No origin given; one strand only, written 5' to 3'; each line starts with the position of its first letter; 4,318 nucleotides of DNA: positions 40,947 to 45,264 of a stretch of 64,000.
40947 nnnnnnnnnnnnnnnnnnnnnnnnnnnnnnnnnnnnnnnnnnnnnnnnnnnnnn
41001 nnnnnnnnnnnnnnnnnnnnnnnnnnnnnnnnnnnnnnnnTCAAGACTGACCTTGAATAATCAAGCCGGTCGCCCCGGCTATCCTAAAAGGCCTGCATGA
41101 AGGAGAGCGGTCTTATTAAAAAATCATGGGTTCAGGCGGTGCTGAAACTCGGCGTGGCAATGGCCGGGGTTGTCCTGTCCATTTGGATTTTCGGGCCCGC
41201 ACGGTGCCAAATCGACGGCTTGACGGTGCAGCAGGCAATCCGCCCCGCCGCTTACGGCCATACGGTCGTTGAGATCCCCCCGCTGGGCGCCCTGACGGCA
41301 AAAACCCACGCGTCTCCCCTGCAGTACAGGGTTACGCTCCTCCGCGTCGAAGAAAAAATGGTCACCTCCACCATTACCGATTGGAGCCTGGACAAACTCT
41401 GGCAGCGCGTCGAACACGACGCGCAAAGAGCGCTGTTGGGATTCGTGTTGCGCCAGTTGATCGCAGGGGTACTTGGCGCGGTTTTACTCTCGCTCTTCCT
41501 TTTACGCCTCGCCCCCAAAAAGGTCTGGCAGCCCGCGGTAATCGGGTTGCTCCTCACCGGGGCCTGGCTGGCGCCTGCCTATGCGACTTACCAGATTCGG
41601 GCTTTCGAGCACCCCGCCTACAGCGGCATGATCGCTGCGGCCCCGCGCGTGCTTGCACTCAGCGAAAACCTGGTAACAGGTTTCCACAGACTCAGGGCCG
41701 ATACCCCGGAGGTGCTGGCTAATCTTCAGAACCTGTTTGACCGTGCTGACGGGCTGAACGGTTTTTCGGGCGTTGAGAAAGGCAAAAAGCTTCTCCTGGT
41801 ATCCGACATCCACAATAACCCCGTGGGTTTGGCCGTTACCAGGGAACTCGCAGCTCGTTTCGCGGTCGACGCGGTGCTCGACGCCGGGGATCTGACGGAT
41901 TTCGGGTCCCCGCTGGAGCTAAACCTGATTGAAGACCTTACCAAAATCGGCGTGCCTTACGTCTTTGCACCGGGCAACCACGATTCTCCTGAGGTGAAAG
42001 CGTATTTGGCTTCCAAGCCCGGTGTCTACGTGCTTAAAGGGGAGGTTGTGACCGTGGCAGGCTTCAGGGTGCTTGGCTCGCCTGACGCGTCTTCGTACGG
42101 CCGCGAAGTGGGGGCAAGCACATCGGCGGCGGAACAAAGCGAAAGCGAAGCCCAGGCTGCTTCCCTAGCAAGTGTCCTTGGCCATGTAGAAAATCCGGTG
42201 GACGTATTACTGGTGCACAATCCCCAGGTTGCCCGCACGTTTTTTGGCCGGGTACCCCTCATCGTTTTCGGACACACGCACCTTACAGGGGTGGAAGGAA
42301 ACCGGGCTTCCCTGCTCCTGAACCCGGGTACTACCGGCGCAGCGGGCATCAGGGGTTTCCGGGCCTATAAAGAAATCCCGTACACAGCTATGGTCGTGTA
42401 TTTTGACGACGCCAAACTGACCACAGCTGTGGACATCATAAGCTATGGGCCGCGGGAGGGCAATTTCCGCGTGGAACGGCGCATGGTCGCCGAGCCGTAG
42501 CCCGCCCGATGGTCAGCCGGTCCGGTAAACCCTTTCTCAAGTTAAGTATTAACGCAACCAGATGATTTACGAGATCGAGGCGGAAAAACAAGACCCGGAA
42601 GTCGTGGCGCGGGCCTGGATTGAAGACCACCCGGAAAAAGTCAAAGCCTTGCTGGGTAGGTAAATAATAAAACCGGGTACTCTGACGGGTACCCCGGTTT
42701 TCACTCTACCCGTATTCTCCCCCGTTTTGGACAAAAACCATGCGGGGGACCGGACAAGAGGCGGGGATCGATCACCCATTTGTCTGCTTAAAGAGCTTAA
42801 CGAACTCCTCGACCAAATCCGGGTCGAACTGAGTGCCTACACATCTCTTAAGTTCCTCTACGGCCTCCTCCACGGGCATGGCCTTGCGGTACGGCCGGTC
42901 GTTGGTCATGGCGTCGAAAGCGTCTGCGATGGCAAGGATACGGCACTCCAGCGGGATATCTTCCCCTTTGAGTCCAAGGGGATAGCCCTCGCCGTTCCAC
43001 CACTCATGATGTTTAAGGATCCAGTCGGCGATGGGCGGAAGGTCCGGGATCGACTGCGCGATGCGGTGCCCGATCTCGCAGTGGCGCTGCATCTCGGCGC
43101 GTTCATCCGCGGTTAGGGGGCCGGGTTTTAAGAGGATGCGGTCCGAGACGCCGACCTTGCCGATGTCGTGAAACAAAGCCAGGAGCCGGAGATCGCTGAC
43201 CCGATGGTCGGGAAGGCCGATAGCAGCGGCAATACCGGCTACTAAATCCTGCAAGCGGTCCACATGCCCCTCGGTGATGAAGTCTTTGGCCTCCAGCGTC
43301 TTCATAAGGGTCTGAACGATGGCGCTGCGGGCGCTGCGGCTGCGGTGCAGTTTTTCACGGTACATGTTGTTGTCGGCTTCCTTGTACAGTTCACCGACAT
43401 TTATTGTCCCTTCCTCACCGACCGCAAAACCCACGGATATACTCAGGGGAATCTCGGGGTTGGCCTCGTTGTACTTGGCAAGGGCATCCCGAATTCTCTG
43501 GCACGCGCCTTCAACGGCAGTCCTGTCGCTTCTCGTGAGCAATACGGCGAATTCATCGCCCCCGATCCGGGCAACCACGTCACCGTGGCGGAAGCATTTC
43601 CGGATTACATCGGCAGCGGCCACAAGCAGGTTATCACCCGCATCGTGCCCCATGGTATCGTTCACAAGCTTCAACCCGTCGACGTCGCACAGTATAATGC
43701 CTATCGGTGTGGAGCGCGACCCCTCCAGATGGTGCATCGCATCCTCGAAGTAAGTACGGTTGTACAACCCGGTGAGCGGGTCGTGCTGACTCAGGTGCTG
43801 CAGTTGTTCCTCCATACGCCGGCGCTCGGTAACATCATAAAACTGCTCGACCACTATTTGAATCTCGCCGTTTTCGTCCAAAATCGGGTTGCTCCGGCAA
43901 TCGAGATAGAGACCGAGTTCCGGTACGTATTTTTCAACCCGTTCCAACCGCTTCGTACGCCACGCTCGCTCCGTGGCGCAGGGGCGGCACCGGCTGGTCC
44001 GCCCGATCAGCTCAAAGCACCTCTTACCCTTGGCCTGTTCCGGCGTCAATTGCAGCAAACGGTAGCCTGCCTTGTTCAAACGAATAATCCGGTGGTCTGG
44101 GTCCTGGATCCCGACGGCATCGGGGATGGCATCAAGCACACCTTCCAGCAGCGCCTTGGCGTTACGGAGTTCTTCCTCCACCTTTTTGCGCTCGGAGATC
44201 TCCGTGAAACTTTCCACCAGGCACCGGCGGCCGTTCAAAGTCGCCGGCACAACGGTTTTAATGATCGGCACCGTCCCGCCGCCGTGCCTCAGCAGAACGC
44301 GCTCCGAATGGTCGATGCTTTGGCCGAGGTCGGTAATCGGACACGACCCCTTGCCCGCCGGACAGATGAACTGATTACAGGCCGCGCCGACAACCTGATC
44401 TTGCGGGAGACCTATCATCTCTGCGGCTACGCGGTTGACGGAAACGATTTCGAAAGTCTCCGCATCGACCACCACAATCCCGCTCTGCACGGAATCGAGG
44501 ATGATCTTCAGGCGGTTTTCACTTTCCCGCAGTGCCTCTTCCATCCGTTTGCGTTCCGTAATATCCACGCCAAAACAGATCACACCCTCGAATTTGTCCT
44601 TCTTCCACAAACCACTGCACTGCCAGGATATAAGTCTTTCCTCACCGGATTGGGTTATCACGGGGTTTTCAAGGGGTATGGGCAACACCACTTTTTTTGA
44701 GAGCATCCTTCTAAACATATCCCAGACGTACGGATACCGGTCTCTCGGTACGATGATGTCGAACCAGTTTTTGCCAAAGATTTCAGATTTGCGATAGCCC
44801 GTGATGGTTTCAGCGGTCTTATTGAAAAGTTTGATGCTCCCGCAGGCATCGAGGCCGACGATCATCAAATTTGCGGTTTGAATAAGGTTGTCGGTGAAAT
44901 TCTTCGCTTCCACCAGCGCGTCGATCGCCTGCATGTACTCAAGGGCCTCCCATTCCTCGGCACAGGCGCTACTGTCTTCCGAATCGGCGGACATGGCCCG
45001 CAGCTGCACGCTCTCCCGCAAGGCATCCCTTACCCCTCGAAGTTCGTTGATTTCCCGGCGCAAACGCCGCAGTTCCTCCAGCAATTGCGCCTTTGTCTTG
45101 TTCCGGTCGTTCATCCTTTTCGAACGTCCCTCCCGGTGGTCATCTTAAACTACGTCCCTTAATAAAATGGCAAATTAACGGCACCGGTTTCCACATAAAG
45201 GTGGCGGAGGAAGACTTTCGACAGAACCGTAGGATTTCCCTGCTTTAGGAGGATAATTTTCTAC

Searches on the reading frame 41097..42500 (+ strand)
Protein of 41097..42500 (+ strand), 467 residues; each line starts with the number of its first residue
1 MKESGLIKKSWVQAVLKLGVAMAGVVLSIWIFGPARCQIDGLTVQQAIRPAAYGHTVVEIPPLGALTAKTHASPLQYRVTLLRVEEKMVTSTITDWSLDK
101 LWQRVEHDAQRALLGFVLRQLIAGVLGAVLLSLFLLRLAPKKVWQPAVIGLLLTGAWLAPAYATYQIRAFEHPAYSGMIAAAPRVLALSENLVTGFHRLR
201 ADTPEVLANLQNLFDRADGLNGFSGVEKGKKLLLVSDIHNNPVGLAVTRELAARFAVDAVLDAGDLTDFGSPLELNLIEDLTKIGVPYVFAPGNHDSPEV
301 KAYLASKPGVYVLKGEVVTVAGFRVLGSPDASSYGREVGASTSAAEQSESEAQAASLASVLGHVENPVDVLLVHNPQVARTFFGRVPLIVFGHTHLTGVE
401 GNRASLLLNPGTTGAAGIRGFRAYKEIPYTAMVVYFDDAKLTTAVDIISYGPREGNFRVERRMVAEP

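Call 52: search_protein_families(library=pfam, proteins=[window:41097-42500:+], max_evalue=0.001)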
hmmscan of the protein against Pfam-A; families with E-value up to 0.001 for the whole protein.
window:41097-42500:+ (467 aa): 2 families
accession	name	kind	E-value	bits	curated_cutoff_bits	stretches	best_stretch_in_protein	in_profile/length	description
PF00149.33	Metallophos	-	1.1e-12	49.2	21.5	1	231-395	2-189/191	Calcineurin-like phosphoesterase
PF12850.12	Metallophos_2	-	1.7e-10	41.6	27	1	231-416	2-138/154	Calcineurin-like phosphoesterase superfamily domain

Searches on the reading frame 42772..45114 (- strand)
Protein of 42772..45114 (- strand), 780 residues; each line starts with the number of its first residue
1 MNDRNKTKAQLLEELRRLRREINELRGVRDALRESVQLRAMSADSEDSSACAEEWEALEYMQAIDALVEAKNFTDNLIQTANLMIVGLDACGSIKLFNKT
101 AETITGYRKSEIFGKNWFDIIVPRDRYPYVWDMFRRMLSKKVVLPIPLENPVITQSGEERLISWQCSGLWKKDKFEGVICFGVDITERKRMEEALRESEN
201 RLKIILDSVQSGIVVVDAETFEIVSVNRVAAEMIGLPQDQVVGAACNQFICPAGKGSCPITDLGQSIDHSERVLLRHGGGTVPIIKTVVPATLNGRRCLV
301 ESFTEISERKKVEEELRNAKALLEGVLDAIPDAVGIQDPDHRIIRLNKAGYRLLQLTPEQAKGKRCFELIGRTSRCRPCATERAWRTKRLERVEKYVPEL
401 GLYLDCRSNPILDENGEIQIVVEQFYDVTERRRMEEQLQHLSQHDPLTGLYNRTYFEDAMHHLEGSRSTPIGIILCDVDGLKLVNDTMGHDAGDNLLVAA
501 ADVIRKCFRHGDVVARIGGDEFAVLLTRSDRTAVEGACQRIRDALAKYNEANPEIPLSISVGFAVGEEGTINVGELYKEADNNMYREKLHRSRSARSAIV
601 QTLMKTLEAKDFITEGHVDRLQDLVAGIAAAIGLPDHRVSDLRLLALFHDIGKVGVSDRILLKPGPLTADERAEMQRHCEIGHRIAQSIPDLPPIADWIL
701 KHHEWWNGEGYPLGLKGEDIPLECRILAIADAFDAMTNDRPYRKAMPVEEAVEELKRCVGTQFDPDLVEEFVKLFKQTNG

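Call 52: search_protein_families(library=pfam, proteins=[window:42772-45114:-], max_evalue=0.001)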
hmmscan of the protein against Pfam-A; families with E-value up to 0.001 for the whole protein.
window:42772-45114:- (780 aa): 10 families
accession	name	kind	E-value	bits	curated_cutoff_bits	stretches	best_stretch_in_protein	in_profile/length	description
PF00990.26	GGDEF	-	1.1e-37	129.8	23.8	1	443-591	2-158/161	Diguanylate cyclase, GGDEF domain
PF13487.12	HD_5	-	1.7e-37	129.3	27.2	1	602-767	2-170/170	HD domain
PF13426.13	PAS_9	-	5.7e-29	100.9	27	3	331-430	1-103/103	PAS domain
PF08448.16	PAS_4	-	1.8e-25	89.8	23.1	2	327-433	1-110/110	PAS fold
PF01966.28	HD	-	5e-19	69.1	22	1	617-736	4-116/116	HD domain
PF00989.32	PAS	-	8.4e-19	68.1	22.6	2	75-133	4-61/113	PAS fold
PF13188.13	PAS_8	-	2.3e-17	62.7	21.8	1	200-244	1-41/65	PAS domain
PF08447.18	PAS_3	-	2e-07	31.6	25.6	1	98-173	5-79/89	PAS fold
PF12860.13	PAS_7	-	2.1e-07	31.5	27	0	206-250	1-45/115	PAS fold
PF24820.1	Diguanyl_cycl_sensor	-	4.3e-06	27.1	28.1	0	207-252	3-47/109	Diguanylate cyclase-like sensor domain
